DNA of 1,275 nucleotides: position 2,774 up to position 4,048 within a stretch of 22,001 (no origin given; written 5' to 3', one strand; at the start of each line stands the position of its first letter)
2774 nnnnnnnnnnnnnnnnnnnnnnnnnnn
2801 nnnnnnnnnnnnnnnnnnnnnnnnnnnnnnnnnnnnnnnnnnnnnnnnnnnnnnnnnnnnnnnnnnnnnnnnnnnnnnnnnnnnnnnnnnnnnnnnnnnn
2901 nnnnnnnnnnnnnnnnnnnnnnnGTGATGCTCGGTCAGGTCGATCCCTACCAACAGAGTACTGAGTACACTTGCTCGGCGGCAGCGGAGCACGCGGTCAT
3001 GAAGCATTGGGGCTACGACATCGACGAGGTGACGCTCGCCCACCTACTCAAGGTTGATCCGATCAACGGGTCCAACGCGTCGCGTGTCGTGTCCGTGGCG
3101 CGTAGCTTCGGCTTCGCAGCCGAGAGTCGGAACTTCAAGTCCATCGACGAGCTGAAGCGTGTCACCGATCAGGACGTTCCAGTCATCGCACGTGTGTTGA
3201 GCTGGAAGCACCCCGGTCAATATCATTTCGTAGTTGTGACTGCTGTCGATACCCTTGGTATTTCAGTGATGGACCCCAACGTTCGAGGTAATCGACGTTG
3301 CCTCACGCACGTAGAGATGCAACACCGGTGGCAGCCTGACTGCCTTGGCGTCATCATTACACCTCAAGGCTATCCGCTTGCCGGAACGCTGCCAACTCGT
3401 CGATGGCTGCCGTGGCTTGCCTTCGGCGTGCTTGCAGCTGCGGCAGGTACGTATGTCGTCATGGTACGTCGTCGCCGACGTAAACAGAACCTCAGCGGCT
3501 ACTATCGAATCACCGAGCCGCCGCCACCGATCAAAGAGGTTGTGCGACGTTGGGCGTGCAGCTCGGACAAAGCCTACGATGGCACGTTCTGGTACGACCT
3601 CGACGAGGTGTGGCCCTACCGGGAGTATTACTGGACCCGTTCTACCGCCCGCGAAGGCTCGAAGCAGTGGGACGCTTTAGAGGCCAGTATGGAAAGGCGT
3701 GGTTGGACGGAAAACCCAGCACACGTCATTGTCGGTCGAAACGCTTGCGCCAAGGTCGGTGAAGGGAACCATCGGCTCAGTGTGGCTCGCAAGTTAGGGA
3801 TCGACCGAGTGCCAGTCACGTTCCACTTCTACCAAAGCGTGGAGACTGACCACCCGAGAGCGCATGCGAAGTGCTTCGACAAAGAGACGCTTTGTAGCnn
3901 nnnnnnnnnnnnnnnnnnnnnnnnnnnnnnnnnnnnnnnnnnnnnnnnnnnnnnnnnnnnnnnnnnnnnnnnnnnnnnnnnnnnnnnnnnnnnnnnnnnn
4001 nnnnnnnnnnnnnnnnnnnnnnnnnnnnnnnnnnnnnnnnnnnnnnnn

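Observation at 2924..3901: Unusual fusion: C39-like cysteine peptidase - TM helix - ParB/Srx nuclease-like domain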

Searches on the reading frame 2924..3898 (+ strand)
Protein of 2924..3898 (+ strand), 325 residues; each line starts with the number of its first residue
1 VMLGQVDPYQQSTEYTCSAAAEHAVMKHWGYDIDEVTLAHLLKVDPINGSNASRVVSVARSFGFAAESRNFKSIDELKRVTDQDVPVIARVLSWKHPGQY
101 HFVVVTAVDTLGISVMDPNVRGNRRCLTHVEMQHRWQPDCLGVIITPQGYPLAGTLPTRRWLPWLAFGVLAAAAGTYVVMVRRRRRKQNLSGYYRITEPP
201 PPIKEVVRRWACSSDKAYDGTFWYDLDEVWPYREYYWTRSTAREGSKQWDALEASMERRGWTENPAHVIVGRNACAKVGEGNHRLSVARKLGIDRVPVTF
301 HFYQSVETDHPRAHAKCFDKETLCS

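Call 3: search_protein_families(library=pfam, proteins=[window:2924-3898:+], max_evalue=1)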
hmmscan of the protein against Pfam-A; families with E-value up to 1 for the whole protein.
window:2924-3898:+ (325 aa): 4 families
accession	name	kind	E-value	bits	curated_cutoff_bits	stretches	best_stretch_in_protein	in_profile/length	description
PF03412.21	Peptidase_C39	-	6.9e-13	49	22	1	9-137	5-122/133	Peptidase C39 family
PF13529.12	Peptidase_C39_2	-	5.8e-11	43.6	24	1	5-119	2-143/143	Peptidase_C39 like family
PF11814.14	DUF3335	-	0.024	14.6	25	0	9-30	4-25/206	Peptidase_C39 like family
PF00746.26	Gram_pos_anchor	-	0.24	11.8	20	1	165-187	21-41/43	LPXTG cell wall anchor motif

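Call 4: search_protein_families(library=phrogs, proteins=[window:2924-3898:+], max_evalue=0.1)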
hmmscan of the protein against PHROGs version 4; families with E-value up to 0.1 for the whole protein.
window:2924-3898:+ (325 aa): 7 families
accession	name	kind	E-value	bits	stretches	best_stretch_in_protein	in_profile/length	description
phrog_498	-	other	0.00032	20.3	1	242-300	50-106/633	DNA methyltransferase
phrog_26387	-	DNA, RNA and nucleotide metabolism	0.0055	17.1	1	245-300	29-84/252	ParB-like partition nuclease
phrog_620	-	DNA, RNA and nucleotide metabolism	0.0068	17.5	1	242-299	24-77/217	ParB-like partition protein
phrog_8071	-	DNA, RNA and nucleotide metabolism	0.0082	16.4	1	243-300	23-76/389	ParB-like partition protein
phrog_723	-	DNA, RNA and nucleotide metabolism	0.011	16.6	1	244-298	30-83/223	ParB-like partition protein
phrog_3147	-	unknown function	0.015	15.1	1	225-306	230-306/575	-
phrog_2392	-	moron, auxiliary metabolic gene and host takeover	0.048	12.9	1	13-131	14-124/726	ABC transporter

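Call 6: search_dna_similar(query=window:2924-3898:+, collection=phages, mode=protein, max_rows=40, max_evalue=0.001)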
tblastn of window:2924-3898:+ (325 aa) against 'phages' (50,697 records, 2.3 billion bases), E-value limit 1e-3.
Records with a match: 2; places in all: 2; records where one place covers at least 80% of the query: 0.
Best place of each record, by identity: <60% 2.
By first word of the organism name: uncultured 1; Dolichospermum 1.
By host as written in the record: - 1; Dolichospermum flos-aquae 1.
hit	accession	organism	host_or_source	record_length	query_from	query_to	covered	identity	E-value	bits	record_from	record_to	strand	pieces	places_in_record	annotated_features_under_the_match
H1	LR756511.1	uncultured phage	metagenomic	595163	10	142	41%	26.2%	3e-4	49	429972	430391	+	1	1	record has no annotation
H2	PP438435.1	Dolichospermum phage Dfl-JY45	Dolichospermum flos-aquae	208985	245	307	19%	46.0%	3e-7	58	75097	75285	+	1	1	hypothetical protein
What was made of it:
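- On Actinophage lysin A protease C39 domain: No tblastn match to any LysA in 50,697 phage records (call 6).
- Closest known: Actinobacteriophage 'lysin A, protease C39 domain'. Different: No detectable similarity by tblastn against 50,697 phage genomes (call 6).
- tblastn against 50,697 phage genomes finds no lysin A (call 6).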

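Call 7: find_homologous_proteins(query=window:2924-3898:+, max_evalue=0.001)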
Query window:2924-3898:+ (325 aa): 42 proteins with E <= 0.001 among 4945 candidates.
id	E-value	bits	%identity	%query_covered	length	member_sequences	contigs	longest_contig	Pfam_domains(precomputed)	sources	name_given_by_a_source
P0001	3.7e-226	768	100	100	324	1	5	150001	PF13529.14,PF03412.22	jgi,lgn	jgi:hypothetical protein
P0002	3.3e-137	475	64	100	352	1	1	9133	PF13529.14,PF03412.22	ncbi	-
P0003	1.3e-136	473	65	100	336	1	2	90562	PF13529.14,PF03412.22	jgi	jgi:predicted double-glycine peptidase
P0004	7.8e-109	382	66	79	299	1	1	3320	PF13529.14,PF03412.22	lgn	-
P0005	2.0e-71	259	63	56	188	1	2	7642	PF13529.14,PF03412.22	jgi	jgi:ABC-type bacteriocin/lantibiotic exporter with double-glycine peptidase domain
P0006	5.8e-70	254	64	59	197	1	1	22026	PF13529.14,PF03412.22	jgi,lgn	-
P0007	1.5e-59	220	60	50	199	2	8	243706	PF13529.14,PF03412.22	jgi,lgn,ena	-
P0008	1.4e-39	154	52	44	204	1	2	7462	PF13529.14,PF03412.22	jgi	jgi:ABC-type bacteriocin/lantibiotic exporter with double-glycine peptidase domain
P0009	1.4e-36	144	45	51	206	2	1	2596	PF13529.14,PF03412.22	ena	-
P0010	1.5e-35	141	40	56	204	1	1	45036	PF11814.15,PF13529.14,PF03412.22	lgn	-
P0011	2.0e-33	134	50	38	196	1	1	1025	-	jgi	-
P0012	1.7e-32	131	39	57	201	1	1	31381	PF13529.14,PF03412.22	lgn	-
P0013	8.2e-29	119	43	44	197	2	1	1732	-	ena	-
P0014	3.0e-28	117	43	41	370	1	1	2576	PF13529.14,PF03412.22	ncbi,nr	ncbi:MAG: cysteine peptidase family C39 domain-containing protein, partial [Methanoregulaceae archae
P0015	9.3e-27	112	45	37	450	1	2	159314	-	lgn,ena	-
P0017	1.1e-23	102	45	32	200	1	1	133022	-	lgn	-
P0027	1.1e-18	86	42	35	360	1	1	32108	-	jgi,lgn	jgi:2'-5' RNA ligase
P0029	4.9e-18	83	35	40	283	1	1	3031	PF12385.15,PF13529.14,PF03412.22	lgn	-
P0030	9.8e-18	82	37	35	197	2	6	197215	-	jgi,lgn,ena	-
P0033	1.6e-16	78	36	41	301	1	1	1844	PF12385.15,PF11814.15,PF13529.14,PF03412.22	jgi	jgi:predicted double-glycine peptidase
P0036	1.2e-15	76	39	37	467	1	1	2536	PF13508.14,PF00583.32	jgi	jgi:GNAT superfamily N-acetyltransferase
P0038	5.5e-14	70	35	35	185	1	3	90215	-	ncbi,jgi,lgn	jgi:hypothetical protein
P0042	1.0e-12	66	33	35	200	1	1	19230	-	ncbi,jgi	jgi:hypothetical protein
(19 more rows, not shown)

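Call 12: find_encoding_contigs(protein=P0001, flank=10000, max_places=4)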
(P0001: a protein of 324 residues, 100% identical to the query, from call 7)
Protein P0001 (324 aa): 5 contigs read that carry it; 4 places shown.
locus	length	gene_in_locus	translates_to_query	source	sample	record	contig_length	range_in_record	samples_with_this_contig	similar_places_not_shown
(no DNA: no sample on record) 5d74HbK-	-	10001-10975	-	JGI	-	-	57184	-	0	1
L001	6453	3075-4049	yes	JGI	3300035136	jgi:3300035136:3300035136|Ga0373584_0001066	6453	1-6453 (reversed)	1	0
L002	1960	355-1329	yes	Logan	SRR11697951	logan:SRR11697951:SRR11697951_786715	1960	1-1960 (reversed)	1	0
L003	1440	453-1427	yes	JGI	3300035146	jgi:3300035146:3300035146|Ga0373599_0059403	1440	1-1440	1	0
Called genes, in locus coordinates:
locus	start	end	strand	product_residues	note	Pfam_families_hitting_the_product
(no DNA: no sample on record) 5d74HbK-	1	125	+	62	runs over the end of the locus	-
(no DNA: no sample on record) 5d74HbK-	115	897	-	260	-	-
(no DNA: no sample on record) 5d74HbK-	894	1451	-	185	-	-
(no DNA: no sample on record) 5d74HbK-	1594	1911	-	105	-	PF00085:Thioredoxin (weak)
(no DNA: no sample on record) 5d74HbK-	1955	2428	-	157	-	PF07883:Cupin_2, PF02311:AraC_binding (weak)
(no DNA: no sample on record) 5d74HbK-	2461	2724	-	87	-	-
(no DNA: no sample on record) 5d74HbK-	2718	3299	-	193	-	PF13489:Methyltransf_23, PF13847:Methyltransf_31, PF08241:Methyltransf_11 (weak), PF08242:Methyltransf_12, PF13649:Methyltransf_25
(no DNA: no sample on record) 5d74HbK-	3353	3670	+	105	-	-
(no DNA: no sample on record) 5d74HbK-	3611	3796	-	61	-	-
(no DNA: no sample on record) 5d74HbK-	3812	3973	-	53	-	-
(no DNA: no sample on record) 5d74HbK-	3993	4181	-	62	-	-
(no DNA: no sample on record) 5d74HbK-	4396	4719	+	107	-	-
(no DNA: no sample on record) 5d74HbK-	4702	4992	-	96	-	-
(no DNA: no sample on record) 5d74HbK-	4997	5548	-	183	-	-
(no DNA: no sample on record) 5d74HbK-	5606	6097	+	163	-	-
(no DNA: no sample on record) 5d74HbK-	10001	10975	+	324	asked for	PF03412:Peptidase_C39, PF13529:Peptidase_C39_2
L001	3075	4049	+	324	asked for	PF03412:Peptidase_C39, PF13529:Peptidase_C39_2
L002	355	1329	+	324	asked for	PF03412:Peptidase_C39, PF13529:Peptidase_C39_2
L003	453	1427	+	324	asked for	PF03412:Peptidase_C39, PF13529:Peptidase_C39_2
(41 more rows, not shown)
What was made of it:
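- Identical protein on 5 contigs; DNA was retrieved from three independent samples (call 12). Identical sequence occurs in independent JGI and SRA assemblies (call 12).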

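Call 13: find_encoding_contigs(protein=P0007, flank=6000, max_places=4)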
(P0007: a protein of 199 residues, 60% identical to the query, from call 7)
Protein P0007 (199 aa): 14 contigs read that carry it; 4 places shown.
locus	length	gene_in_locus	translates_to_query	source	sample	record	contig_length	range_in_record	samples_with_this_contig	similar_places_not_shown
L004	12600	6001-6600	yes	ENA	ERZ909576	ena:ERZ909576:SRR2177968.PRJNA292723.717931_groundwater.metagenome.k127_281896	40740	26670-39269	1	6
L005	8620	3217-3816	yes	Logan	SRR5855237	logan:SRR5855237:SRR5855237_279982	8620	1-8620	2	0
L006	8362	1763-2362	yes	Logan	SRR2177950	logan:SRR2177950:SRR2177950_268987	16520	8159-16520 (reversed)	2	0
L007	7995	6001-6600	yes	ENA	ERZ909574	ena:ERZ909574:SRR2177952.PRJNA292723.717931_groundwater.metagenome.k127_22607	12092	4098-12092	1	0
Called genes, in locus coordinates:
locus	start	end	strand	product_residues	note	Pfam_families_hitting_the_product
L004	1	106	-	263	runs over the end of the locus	PF01551:Peptidase_M23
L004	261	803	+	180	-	PF01844:HNH, PF14279:HNH_5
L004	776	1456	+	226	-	-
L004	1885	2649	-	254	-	-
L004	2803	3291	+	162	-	PF18143:HAD_SAK_2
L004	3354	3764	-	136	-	-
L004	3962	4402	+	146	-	-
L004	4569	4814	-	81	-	-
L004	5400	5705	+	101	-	-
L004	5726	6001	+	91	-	-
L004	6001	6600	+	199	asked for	PF03412:Peptidase_C39, PF13529:Peptidase_C39_2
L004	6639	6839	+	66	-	-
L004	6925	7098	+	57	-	-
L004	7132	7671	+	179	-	-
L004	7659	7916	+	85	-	-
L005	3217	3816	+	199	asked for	PF03412:Peptidase_C39, PF13529:Peptidase_C39_2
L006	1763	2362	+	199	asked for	PF03412:Peptidase_C39, PF13529:Peptidase_C39_2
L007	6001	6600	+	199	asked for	PF03412:Peptidase_C39, PF13529:Peptidase_C39_2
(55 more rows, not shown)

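Call 17: find_encoding_contigs(protein=P0003, flank=10000, max_places=2)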
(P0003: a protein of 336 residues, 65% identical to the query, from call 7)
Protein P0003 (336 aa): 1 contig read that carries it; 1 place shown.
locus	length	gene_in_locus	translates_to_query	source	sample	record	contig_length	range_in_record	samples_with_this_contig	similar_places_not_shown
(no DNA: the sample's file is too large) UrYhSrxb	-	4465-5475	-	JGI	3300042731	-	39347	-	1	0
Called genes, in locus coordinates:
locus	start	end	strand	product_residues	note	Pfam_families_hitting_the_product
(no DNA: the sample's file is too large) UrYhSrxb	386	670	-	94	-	-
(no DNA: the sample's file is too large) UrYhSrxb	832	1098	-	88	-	-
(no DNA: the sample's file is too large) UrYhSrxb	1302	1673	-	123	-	-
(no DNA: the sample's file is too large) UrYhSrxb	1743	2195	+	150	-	-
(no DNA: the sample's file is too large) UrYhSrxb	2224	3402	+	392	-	PF00009:GTP_EFTU, PF01926:MMR_HSR1 (faint), PF03144:GTP_EFTU_D2, PF03143:GTP_EFTU_D3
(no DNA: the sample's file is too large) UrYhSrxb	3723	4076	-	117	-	PF26151:AcrIF11_ADP_ribosyl (weak)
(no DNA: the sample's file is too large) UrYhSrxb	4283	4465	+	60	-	-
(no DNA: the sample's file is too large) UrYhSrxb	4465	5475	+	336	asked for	PF03412:Peptidase_C39, PF13529:Peptidase_C39_2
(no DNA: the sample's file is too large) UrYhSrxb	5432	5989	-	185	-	-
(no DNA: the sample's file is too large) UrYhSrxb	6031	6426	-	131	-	-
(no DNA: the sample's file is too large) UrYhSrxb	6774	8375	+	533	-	PF05731:TROVE (weak)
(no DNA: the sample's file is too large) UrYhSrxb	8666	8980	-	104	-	-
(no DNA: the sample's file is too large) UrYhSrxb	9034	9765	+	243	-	PF01551:Peptidase_M23 (faint)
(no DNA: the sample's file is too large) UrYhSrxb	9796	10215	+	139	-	PF24239:DUF7447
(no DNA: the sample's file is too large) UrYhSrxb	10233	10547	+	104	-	-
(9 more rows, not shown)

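Call 18: find_encoding_contigs(protein=P0006, flank=10000, max_places=2)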
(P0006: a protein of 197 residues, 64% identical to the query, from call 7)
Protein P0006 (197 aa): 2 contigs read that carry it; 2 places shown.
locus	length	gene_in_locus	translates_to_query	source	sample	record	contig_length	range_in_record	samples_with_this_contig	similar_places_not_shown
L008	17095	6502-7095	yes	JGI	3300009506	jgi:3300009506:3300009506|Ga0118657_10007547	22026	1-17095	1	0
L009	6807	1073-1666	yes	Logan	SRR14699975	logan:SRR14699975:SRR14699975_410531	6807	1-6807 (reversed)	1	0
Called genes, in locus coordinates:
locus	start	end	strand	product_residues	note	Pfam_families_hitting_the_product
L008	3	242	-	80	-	?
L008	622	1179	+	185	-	PF11645:PDDEXK_5 (weak)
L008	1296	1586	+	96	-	-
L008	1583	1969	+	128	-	-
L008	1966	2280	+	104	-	-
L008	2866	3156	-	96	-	-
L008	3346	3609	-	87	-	-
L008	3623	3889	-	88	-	-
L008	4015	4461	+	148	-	-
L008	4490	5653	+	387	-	PF00009:GTP_EFTU, PF03144:GTP_EFTU_D2, PF03143:GTP_EFTU_D3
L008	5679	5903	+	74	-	-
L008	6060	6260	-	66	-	-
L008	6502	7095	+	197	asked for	PF03412:Peptidase_C39, PF13529:Peptidase_C39_2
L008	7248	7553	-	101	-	-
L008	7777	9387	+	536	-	PF05731:TROVE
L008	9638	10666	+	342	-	-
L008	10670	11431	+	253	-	-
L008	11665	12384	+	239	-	PF00959:Phage_lysozyme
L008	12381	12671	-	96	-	-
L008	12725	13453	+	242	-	PF01551:Peptidase_M23 (weak)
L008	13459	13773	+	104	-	-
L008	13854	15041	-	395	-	PF01743:PolyA_pol, PF12627:PolyA_pol_RNAbd, PF13735:tRNA_NucTran2_2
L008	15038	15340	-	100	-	PF11338:DUF3140 (weak)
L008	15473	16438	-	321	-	-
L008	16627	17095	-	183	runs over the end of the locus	PF11539:DUF3228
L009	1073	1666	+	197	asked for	PF03412:Peptidase_C39, PF13529:Peptidase_C39_2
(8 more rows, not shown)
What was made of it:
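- L008 has a lysozyme and an M23 peptidase 4.5-6 kb away (call 18).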

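Call 19: find_encoding_contigs(protein=P0010, flank=10000, max_places=2)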
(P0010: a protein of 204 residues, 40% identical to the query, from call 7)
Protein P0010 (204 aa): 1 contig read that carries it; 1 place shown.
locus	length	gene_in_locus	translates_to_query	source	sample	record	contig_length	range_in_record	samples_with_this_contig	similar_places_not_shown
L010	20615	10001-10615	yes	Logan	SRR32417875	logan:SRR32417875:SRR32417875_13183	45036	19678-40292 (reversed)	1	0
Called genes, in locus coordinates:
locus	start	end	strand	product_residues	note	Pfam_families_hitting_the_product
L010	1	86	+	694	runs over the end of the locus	PF00270:DEAD, PF04851:ResIII (faint), PF13307:Helicase_C_2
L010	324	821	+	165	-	-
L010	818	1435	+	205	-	PF13521:AAA_28 (weak), PF13671:AAA_33 (weak), PF02223:Thymidylate_kin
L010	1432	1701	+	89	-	-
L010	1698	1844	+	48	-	-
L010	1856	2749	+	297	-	PF02086:MethyltransfD12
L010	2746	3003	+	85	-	-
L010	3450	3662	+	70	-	-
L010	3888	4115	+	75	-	-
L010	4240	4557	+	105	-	-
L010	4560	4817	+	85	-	-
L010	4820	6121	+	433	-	PF17338:GP88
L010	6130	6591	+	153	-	-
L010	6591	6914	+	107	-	-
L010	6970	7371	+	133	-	-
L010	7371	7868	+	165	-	-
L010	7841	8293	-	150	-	-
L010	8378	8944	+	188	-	-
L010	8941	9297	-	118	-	-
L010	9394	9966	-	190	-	-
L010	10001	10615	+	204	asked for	PF03412:Peptidase_C39, PF13529:Peptidase_C39_2, PF11814:DUF3335 (faint)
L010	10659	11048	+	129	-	-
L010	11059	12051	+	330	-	-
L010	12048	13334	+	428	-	PF00657:Lipase_GDSL (weak), PF13472:Lipase_GDSL_2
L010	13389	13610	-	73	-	-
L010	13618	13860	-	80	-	-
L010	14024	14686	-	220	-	-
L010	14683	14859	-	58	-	-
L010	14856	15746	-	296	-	PF00589:Phage_integrase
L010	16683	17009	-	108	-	-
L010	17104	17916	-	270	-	-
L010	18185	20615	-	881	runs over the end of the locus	-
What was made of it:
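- P0010 is two genes from a GDSL lipase and upstream of an integrase (call 19).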

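Call 28: find_encoding_contigs(protein=P0017, flank=8000, max_places=2)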
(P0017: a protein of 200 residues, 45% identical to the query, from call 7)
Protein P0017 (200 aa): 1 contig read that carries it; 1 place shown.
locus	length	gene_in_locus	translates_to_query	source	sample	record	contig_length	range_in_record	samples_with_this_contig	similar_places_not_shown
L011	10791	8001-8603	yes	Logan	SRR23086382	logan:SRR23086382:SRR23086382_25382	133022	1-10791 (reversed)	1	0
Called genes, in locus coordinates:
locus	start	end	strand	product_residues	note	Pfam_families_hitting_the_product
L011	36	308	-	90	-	-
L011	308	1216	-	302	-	-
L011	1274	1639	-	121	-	-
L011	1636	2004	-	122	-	-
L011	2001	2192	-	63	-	-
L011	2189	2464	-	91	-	-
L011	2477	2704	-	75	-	-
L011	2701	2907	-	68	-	-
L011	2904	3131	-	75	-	-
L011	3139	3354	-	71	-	-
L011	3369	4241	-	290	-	PF08401:ArdcN, PF06114:Peptidase_M78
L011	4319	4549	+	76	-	-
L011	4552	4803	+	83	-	-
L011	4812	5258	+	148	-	-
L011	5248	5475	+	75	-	-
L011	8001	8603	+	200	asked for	-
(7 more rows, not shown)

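Call 29: find_encoding_contigs(protein=P0030, flank=8000, max_places=2)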
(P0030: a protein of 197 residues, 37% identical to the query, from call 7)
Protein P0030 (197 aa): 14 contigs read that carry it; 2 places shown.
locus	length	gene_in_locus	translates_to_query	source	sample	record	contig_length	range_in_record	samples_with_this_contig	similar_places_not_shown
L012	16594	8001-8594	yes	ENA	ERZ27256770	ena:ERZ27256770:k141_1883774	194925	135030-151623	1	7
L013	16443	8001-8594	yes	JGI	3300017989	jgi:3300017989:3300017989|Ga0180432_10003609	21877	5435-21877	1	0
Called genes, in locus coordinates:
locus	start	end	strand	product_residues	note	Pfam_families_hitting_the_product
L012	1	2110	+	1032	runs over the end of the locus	-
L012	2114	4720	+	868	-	-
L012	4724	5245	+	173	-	-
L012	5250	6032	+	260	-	PF19266:CIS_tube (faint)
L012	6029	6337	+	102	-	-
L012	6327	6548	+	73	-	-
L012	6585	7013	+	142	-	-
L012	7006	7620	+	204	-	-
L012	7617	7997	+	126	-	-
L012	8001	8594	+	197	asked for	-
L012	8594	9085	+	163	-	-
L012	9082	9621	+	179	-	-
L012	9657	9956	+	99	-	-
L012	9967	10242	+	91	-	-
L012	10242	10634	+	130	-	-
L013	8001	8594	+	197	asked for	-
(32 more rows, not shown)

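Call 38: search_protein_families(library=ncbifam, proteins=[window:2924-3898:+, P0013, P0017, P0010], max_evalue=0.1)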
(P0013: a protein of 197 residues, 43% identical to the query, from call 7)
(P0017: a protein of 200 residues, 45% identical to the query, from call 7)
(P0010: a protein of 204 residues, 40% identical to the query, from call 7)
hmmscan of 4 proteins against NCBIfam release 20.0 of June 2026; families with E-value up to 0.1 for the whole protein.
window:2924-3898:+ (325 aa): 5 families
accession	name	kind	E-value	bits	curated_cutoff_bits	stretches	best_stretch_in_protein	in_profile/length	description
TIGR03796.1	NHLM_micro_ABC1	equivalog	1.3e-06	26.9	853.3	1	16-136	12-119/710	NHLP family bacteriocin export ABC transporter peptidase/permease/ATPase subunit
NF033920.0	C39_PA2778_fam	equivalog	0.00031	20.2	150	1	8-110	6-108/255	PA2778 family cysteine peptidase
NF053845.1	CoaP_CTERM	equivalog_domain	0.03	14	35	1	164-185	12-34/35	choice-of-anchor protein CoaP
NF058616.2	C39_FapD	equivalog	0.048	12.9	330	0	9-143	46-178/224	fibril amyloid maturation endopeptidase FapD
NF045998.1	cleave_ABC_plasm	equivalog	0.08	11.2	500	1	49-136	40-121/673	Mbov_0121 family peptidase domain-containing ABC transporter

P0013 (197 aa): 0 families

P0017 (200 aa): 0 families

P0010 (204 aa): 6 families
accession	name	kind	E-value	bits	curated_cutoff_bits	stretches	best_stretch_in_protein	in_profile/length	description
TIGR03796.1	NHLM_micro_ABC1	equivalog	1.8e-14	52.9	853.3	1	12-181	7-159/710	NHLP family bacteriocin export ABC transporter peptidase/permease/ATPase subunit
NF033920.0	C39_PA2778_fam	equivalog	3.4e-09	36.5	150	1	9-163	6-160/255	PA2778 family cysteine peptidase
TIGR01193.1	bacteriocin_ABC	subfamily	1.5e-07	30.3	523.85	1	12-138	1-122/708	peptide cleavage/export ABC transporter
NF058616.2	C39_FapD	equivalog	4.5e-07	29.4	330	1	11-126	47-161/224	fibril amyloid maturation endopeptidase FapD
NF045998.1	cleave_ABC_plasm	equivalog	1.9e-05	23.1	500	1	48-133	38-117/673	Mbov_0121 family peptidase domain-containing ABC transporter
NF050078.1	pilus_FilB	exception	0.092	12.1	475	0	12-121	66-176/277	putative pilus system C39 family peptidase FilB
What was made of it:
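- On Peptidase-containing ABC transporter (PCAT): The NCBIfam transporter models match only their first ~120-160 positions (call 38).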

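Call 39: search_protein_families(library=padloc, proteins=[window:2924-3898:+, P0013, P0017, P0010, P0027, P0036], max_evalue=0.1)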
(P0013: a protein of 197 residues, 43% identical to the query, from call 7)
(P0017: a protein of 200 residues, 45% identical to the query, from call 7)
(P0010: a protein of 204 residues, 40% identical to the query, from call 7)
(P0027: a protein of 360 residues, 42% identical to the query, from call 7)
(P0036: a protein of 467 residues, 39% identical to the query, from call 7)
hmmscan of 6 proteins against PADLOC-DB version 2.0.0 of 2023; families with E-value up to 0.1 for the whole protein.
window:2924-3898:+ (325 aa): 1 family
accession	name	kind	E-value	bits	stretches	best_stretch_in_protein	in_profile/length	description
PDLC03229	MTase_II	-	0.00088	16.1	1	236-299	23-82/436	Type II methyltransferase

P0013 (197 aa): 0 families

P0017 (200 aa): 0 families

P0010 (204 aa): 0 families

P0027 (360 aa): 1 family
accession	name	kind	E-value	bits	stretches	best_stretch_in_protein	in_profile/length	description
PDLC03664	Control_protein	-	0.049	12.1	0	309-335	31-57/74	control protein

P0036 (467 aa): 0 families
